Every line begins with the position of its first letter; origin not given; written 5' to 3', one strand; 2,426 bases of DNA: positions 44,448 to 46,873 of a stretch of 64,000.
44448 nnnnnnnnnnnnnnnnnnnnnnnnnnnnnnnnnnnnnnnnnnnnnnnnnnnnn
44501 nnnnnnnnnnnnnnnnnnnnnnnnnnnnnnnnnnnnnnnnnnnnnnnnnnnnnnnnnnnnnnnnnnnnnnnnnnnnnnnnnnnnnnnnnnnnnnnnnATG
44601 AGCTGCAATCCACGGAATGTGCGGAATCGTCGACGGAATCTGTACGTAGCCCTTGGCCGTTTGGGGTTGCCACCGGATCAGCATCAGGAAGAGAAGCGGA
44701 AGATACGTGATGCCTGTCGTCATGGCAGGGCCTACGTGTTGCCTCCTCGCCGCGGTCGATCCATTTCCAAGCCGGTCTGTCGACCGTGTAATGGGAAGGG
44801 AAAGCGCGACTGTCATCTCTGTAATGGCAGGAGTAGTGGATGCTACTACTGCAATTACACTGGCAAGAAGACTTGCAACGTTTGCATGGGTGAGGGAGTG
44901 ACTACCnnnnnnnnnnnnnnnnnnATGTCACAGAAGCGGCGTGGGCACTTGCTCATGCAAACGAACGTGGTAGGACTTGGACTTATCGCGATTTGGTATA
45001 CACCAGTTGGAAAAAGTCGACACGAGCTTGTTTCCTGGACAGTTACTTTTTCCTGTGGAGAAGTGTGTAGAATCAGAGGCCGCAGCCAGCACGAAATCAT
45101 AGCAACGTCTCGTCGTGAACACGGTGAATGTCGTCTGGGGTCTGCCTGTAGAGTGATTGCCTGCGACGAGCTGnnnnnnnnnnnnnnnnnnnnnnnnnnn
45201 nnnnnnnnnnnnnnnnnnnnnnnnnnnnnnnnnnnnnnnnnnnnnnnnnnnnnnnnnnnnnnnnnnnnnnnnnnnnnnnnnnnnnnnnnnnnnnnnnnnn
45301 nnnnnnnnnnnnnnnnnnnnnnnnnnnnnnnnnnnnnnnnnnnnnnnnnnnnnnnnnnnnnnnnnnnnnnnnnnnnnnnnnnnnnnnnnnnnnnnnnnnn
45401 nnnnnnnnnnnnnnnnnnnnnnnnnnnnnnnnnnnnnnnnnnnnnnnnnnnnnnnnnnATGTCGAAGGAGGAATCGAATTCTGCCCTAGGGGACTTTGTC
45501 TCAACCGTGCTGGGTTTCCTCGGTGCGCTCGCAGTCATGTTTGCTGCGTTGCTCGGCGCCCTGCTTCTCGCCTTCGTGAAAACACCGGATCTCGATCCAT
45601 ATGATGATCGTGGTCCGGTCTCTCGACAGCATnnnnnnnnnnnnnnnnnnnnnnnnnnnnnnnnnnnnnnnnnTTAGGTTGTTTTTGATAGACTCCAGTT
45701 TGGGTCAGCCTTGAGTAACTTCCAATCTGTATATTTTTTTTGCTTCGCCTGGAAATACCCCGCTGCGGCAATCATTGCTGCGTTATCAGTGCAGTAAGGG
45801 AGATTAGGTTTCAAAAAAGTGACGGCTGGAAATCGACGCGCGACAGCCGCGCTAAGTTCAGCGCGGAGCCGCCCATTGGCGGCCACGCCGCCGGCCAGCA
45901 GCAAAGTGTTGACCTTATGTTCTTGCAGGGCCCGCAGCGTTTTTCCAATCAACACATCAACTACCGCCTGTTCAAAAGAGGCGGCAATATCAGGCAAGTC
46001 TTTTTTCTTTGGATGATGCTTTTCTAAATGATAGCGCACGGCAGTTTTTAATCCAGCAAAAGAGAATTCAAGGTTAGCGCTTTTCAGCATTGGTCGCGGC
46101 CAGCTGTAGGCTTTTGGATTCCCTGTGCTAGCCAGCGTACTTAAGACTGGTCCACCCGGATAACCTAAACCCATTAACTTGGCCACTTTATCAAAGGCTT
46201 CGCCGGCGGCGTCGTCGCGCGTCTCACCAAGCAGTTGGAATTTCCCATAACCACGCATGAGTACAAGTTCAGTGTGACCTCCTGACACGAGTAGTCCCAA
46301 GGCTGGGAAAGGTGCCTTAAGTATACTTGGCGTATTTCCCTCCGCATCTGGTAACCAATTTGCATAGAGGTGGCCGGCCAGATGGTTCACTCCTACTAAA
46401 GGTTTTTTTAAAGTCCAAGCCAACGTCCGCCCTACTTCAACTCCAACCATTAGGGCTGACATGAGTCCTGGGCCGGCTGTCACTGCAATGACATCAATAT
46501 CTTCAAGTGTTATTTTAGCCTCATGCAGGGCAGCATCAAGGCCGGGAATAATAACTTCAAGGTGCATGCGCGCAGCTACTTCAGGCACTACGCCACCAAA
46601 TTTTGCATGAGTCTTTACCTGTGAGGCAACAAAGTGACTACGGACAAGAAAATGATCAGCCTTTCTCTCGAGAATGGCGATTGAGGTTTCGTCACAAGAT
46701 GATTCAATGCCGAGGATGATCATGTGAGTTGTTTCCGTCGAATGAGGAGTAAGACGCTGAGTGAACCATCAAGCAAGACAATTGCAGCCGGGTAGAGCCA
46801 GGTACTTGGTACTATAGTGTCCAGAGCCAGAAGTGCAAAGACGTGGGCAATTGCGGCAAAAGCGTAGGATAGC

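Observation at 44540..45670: GC-rich island 3 between the valS leader and tsaD encodes a 4x CxxCxGxG mini-protein and two small ORFs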

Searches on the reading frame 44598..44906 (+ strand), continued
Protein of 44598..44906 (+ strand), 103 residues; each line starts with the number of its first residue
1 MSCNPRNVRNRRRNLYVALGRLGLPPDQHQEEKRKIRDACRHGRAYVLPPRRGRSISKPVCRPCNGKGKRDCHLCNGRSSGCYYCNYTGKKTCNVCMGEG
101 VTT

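Call 88: fold_search(model_id=the predicted structure, library=pdb)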
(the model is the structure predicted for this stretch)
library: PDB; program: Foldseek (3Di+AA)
matches with E <= 10: 23; with E <= 0.001: 0
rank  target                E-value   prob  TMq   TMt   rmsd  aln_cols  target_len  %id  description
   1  6m36_O                1.9e+00  0.38  0.32  0.33   2.9        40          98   25  The crystal structure of B. subtilis RsbV/RsbW complex in the monoclinic crystal form (released 2020-07-15)
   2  6m37_C                1.9e+00  0.35  0.31  0.28   2.0        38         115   26  The crystal structure of B. subtilis RsbV/RsbW complex in the hexagonal crystal form (released 2020-07-15)
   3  6m36_G                2.2e+00  0.41  0.34  0.34   1.9        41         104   24  The crystal structure of B. subtilis RsbV/RsbW complex in the monoclinic crystal form (released 2020-07-15)
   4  6m37_A                2.3e+00  0.38  0.34  0.31   2.0        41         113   24  The crystal structure of B. subtilis RsbV/RsbW complex in the hexagonal crystal form (released 2020-07-15)
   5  1rr7                  2.5e+00  0.11  0.26  0.28   8.0        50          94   28  Crystal structure of the Middle Operon Regulator protein of Bacteriophage Mu (released 2004-08-17)
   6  6m36_E                2.7e+00  0.33  0.33  0.34   3.0        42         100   24  The crystal structure of B. subtilis RsbV/RsbW complex in the monoclinic crystal form (released 2020-07-15)
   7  6m36_C                2.9e+00  0.35  0.34  0.34   2.8        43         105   23  The crystal structure of B. subtilis RsbV/RsbW complex in the monoclinic crystal form (released 2020-07-15)
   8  6m36_A                4.0e+00  0.23  0.32  0.32   2.0        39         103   26  The crystal structure of B. subtilis RsbV/RsbW complex in the monoclinic crystal form (released 2020-07-15)
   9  1th8_A                4.3e+00  0.20  0.31  0.25   2.5        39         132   20  Crystal Structures of the ADP and ATP bound forms of the Bacillus Anti-sigma factor SpoIIAB in complex with the Anti-a (released 2004-06-15)
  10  1tid_C                4.6e+00  0.21  0.33  0.27   2.5        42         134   19  Crystal Structures of the ADP and ATP bound forms of the Bacillus Anti-sigma factor SpoIIAB in complex with the Anti-a (released 2004-06-15)
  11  9n07_J                4.9e+00  0.06  0.24  0.03  12.9        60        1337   30  Mfd-bound E.coli RNA polymerase elongation complex + ADP-BeF3 - L1 state (released 2025-10-15)
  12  5d1v_A                5.6e+00  0.35  0.38  0.33   3.7        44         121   18  Crystal Structure and Thermal Stability of Hemoglobin from Thermophilic Phototrophic Bacterium Chloroflexus aurantiacu (released 2016-08-10)
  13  8c6j_R                6.8e+00  0.15  0.31  0.41   1.7        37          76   24  Human spliceosomal PM5 C* complex (released 2023-07-12)
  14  1til_E                6.8e+00  0.15  0.31  0.24   2.4        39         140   20  Crystal Structures of the ADP and ATP bound forms of the Bacillus Anti-sigma factor SpoIIAB in complex with the Anti-a (released 2004-06-15)
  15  3vay_A                6.8e+00  0.09  0.28  0.14   6.2        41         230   32  Crystal structure of 2-Haloacid Dehalogenase from Pseudomonas syringae pv. Tomato DC3000 (released 2013-01-02)
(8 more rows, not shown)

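Call 93: search_protein_families(library=padloc, max_evalue=1, proteins=[window:44598-44906:+])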
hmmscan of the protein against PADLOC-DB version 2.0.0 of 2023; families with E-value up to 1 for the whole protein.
seq(103 aa): 0 families

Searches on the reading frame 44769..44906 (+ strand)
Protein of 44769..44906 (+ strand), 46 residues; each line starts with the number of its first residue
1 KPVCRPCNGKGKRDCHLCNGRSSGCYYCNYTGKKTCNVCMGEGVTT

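Call 63: find_homologous_proteins(query=A7, max_evalue=0.01)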
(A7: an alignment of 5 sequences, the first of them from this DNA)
Query A7 (5 sequences): 10 candidates shared short words with the query, none scored E <= 0.01.

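Call 79: search_protein_families(library=pfam, max_evalue=10, proteins=[window:44769-44906:+])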
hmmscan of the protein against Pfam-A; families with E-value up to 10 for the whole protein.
seq(46 aa): 2 families
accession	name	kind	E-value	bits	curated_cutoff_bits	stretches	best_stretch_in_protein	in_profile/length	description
PF25436.1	BSD2_CRD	-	0.0097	16.5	27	2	25-45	5-25/69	BSD2 cysteine rich domain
PF17302.8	DUF5351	-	0.2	12.4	27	2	32-44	16-28/29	Family of unknown function (DUF5351)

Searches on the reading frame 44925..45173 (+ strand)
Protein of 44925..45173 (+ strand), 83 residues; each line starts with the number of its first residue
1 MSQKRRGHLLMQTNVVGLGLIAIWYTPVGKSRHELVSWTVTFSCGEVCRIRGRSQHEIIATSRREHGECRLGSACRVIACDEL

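Call 7: search_protein_families(library=pfam, max_evalue=1, proteins=[window:44925-45173:+])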
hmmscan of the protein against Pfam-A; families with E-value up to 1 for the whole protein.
seq(83 aa): 1 family
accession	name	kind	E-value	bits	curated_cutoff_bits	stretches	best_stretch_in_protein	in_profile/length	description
PF02068.22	Metallothio_PEC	-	0.021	15.6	31.8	1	40-80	33-73/75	Plant PEC family metallothionein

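Call 28: find_homologous_proteins(query=A2, max_evalue=0.1)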
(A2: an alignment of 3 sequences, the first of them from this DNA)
Query A2 (3 sequences) (83 aa, profile of the alignment): 1 proteins with E <= 0.1 among 17 candidates.
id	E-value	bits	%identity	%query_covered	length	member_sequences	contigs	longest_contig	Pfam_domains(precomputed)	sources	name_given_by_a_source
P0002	5.3e-46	173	100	100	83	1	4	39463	-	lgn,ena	-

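Call 29: find_encoding_contigs(protein=P0002, flank=3000, max_places=10)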
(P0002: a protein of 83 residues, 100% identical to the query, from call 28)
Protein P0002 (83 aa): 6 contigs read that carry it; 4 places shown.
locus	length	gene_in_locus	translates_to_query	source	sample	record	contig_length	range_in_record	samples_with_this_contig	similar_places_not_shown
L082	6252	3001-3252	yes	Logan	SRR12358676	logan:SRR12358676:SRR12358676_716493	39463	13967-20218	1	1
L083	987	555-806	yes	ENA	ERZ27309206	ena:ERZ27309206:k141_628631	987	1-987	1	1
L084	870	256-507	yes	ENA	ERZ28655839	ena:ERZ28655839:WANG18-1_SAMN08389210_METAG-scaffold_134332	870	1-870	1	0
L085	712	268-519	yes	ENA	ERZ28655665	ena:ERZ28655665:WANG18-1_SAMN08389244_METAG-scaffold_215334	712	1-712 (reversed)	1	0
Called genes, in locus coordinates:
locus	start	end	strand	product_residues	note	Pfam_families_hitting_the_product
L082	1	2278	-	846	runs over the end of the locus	PF00133:tRNA-synt_1, PF09334:tRNA-synt_1g, PF08264:Anticodon_1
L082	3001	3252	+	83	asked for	-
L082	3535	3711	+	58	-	-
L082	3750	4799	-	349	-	PF00814:TsaD, PF22521:HypF_C_2 (weak)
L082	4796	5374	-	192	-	-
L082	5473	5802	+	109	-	-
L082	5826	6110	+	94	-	-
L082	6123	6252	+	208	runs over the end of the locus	-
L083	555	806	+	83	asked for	-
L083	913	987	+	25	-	?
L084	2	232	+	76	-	?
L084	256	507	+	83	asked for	-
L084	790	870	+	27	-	?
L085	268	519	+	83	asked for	-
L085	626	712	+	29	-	?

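Call 44: search_protein_families(library=phrogs, max_evalue=1, proteins=[window:44925-45173:+])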
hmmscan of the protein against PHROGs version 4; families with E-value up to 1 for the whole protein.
seq(83 aa): 0 families

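Call 45: search_protein_families(library=ncbifam, max_evalue=1, proteins=[window:44925-45173:+])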
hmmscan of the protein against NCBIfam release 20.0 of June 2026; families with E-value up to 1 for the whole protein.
seq(83 aa): 0 families

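Call 50: find_related_loci(query=A2, collection=metagenome_contigs, flank=6000)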
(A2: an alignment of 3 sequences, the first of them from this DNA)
Query A2 (83 aa) in metagenome_contigs; peptide patterns used: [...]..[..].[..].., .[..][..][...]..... (x = any residue, [..] = any of these).
206 stretches matched a pattern, but none encodes a relative of the query by tblastn (E <= 1e-3).

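Call 51: find_related_loci(query=A2, collection=viral_contigs, flank=5000)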
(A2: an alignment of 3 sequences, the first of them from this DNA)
Query A2 (83 aa) in viral_contigs; peptide patterns used: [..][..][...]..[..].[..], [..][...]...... (x = any residue, [..] = any of these).
57 stretches matched a pattern, but none encodes a relative of the query by tblastn (E <= 1e-3).

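Call 93: search_protein_families(library=padloc, max_evalue=1, proteins=[window:44925-45173:+])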
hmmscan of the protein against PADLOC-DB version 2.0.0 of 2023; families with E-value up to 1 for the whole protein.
seq(83 aa): 0 families

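Call 94: search_solved_structures(query=A2, max_evalue=10)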
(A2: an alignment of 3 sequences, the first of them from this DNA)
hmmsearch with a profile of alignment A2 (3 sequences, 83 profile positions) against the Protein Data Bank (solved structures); distinct sequences matched with E-value up to 10: 7.
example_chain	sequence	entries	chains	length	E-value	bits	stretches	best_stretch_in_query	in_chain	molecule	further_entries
2kyy_A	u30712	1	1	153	0.17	15.4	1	10-66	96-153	Possible ATP-dependent DNA helicase RecG-related protein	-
1a9c_A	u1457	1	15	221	1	12.9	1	9-65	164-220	GTP CYCLOHYDROLASE I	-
1n3s_A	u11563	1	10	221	1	12.9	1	9-65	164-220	GTP cyclohydrolase I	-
1fbx_A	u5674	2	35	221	1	12.8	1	9-65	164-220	GTP CYCLOHYDROLASE I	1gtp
1a8r_A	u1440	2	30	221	1.1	12.8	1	9-65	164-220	GTP CYCLOHYDROLASE I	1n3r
1n3t_F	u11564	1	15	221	1.2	12.7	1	9-65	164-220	GTP cyclohydrolase I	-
6mea_A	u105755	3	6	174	1.5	12.3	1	30-66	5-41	Replicase polyprotein 1ab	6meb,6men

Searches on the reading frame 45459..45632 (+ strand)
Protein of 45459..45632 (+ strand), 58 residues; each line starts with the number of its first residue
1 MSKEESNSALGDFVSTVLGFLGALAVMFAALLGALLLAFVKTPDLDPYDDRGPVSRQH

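Call 7: search_protein_families(library=pfam, max_evalue=1, proteins=[window:45459-45632:+])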
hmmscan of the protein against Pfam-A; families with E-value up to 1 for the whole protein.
seq(58 aa): 0 families

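Call 44: search_protein_families(library=phrogs, max_evalue=1, proteins=[window:45459-45632:+])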
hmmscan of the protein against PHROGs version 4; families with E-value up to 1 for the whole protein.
seq(58 aa): 3 families
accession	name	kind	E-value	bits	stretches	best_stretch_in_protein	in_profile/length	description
phrog_3093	-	unknown function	0.0067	17.7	1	8-47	35-74/85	-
phrog_15717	-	unknown function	0.5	11.3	0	5-21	28-44/60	-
phrog_18623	-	unknown function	0.53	11.2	1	24-32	8-16/36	-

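Call 45: search_protein_families(library=ncbifam, max_evalue=1, proteins=[window:45459-45632:+])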
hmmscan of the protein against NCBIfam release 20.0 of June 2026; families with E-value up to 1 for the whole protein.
seq(58 aa): 0 families

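Call 93: search_protein_families(library=padloc, max_evalue=1, proteins=[window:45459-45632:+])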
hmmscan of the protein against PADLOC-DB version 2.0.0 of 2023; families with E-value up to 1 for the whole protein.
seq(58 aa): 0 families

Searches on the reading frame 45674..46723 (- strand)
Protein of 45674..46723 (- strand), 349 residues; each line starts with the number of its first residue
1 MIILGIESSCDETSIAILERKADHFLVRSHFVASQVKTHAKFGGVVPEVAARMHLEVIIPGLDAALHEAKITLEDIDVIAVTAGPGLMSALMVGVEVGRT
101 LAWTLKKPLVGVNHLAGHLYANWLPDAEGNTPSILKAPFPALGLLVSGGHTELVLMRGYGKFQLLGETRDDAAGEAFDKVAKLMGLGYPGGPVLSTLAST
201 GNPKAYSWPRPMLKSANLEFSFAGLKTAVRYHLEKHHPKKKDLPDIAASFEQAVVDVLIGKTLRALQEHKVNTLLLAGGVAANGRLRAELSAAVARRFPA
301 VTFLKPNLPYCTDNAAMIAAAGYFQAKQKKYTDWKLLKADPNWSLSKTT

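Call 7: search_protein_families(library=pfam, max_evalue=1, proteins=[window:45674-46723:-])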
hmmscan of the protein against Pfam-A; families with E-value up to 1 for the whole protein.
window:45674-46723:- (349 aa): 6 families
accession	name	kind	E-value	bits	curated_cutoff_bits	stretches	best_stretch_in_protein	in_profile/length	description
PF00814.31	TsaD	-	2.1e-90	303.5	24.8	1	27-319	2-263/264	tRNA N6-adenosine threonylcarbamoyltransferase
PF22521.2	HypF_C_2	-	8.5e-06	26.1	27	1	229-298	153-221/241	Carbamoyltransferase, Kae1-like Domain, second subdomain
PF02543.21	Carbam_trans_N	-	0.00043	20.3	24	1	230-288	263-318/346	Carbamoyltransferase N-terminus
PF13941.12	MutL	-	0.11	11.7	27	1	226-331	345-441/450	MutL protein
PF17930.7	LpxI_N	-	0.15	12.5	25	1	259-283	54-78/129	LpxI N-terminal domain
PF01869.26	BcrAD_BadFG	-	0.2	11.6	31.5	0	46-86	32-73/271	BadF/BadG/BcrA/BcrD ATPase family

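Call 19: find_related_loci(query=window:45674-46723:-, collection=genome_contigs, flank=6000)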
Query window:45674-46723:- (349 aa) in genome_contigs; peptide patterns used: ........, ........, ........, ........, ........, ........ (x = any residue, [..] = any of these).
571 stretches matched a pattern; 435 encode a relative of the query (tblastn E <= 1e-3); the best 80 are kept; 80 distinct loci.
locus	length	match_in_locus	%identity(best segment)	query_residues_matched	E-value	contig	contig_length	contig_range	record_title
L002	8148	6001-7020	70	1-346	2e-170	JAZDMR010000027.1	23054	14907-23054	MAG: bacterium isolate MEGAHIT-group-0.67 k141_19688200, whole genome shotgun sequence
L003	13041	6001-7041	71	1-347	3e-170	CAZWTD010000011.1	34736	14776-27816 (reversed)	MAG TPA_asm: uncultured Gammaproteobacteria bacterium isolate binchicken_co115_111 genome assembly, contig: NODE_2095_le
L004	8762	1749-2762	53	1-345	1e-120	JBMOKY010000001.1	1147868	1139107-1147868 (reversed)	MAG: Patescibacteria group bacterium isolate Betzabe_MAG010 MAG010_1, whole genome shotgun sequence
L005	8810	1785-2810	52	1-345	3e-116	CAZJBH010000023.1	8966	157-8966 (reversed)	MAG TPA_asm: uncultured Candidatus Saccharibacteria bacterium isolate SRP332253_co2_128 genome assembly, contig: NODE_79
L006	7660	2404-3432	54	1-346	4e-115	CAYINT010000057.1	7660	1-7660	MAG TPA_asm: uncultured Gammaproteobacteria bacterium isolate ERP119705_co25_626 genome assembly, contig: NODE_10159_len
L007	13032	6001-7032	47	3-347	2e-103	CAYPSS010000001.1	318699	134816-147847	MAG TPA_asm: uncultured Gammaproteobacteria bacterium isolate binchicken_co27_474 genome assembly, contig: NODE_25_lengt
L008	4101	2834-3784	51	1-329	2e-98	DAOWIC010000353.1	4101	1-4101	MAG TPA_asm: Calditrichota bacterium isolate CSMAG_2033 CSMAG_2033_k141_2966095_length_4101_cov_10.0000, whole genome sh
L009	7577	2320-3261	52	1-325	2e-95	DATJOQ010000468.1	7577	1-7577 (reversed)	MAG TPA_asm: Candidatus Binataceae bacterium isolate SMAG_U14891 k141_4417301, whole genome shotgun sequence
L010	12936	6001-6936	49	1-325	3e-95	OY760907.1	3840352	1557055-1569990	MAG: uncultured candidate division Zixibacteria bacterium isolate 2d357583-1faf-4436-89ad-6f0e4817d39a genome assembly,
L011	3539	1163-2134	50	1-336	3e-96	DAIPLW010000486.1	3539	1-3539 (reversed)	MAG TPA_asm: bacterium isolate CTOTU29523 NODE_15334_length_3539_cov_4.557118, whole genome shotgun sequence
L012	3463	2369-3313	51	1-325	6e-96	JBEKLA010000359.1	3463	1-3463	MAG: Candidatus Binataceae bacterium isolate SPRUCE 35 SPRUCE_35_359, whole genome shotgun sequence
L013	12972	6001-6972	50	1-336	1e-93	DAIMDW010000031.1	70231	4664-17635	MAG TPA_asm: bacterium isolate CTOTU18725 NODE_276_length_70231_cov_10.423279, whole genome shotgun sequence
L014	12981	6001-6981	50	1-340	1e-93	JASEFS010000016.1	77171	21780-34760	MAG: Deltaproteobacteria bacterium isolate Yes49-14 NODE_168_length_77171_cov_7.396986, whole genome shotgun sequence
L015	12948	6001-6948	50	1-324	2e-93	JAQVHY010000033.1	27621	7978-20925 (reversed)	MAG: Desulfobacca sp. isolate STE_27 NODE_3553_length_27621_cov_4.655088_Sandtown_E, whole genome shotgun sequence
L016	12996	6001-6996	48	1-346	2e-93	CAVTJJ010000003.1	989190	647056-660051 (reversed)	MAG: uncultured candidate division Zixibacteria bacterium isolate MFD05942.bin.1.404 genome assembly, contig: contig_177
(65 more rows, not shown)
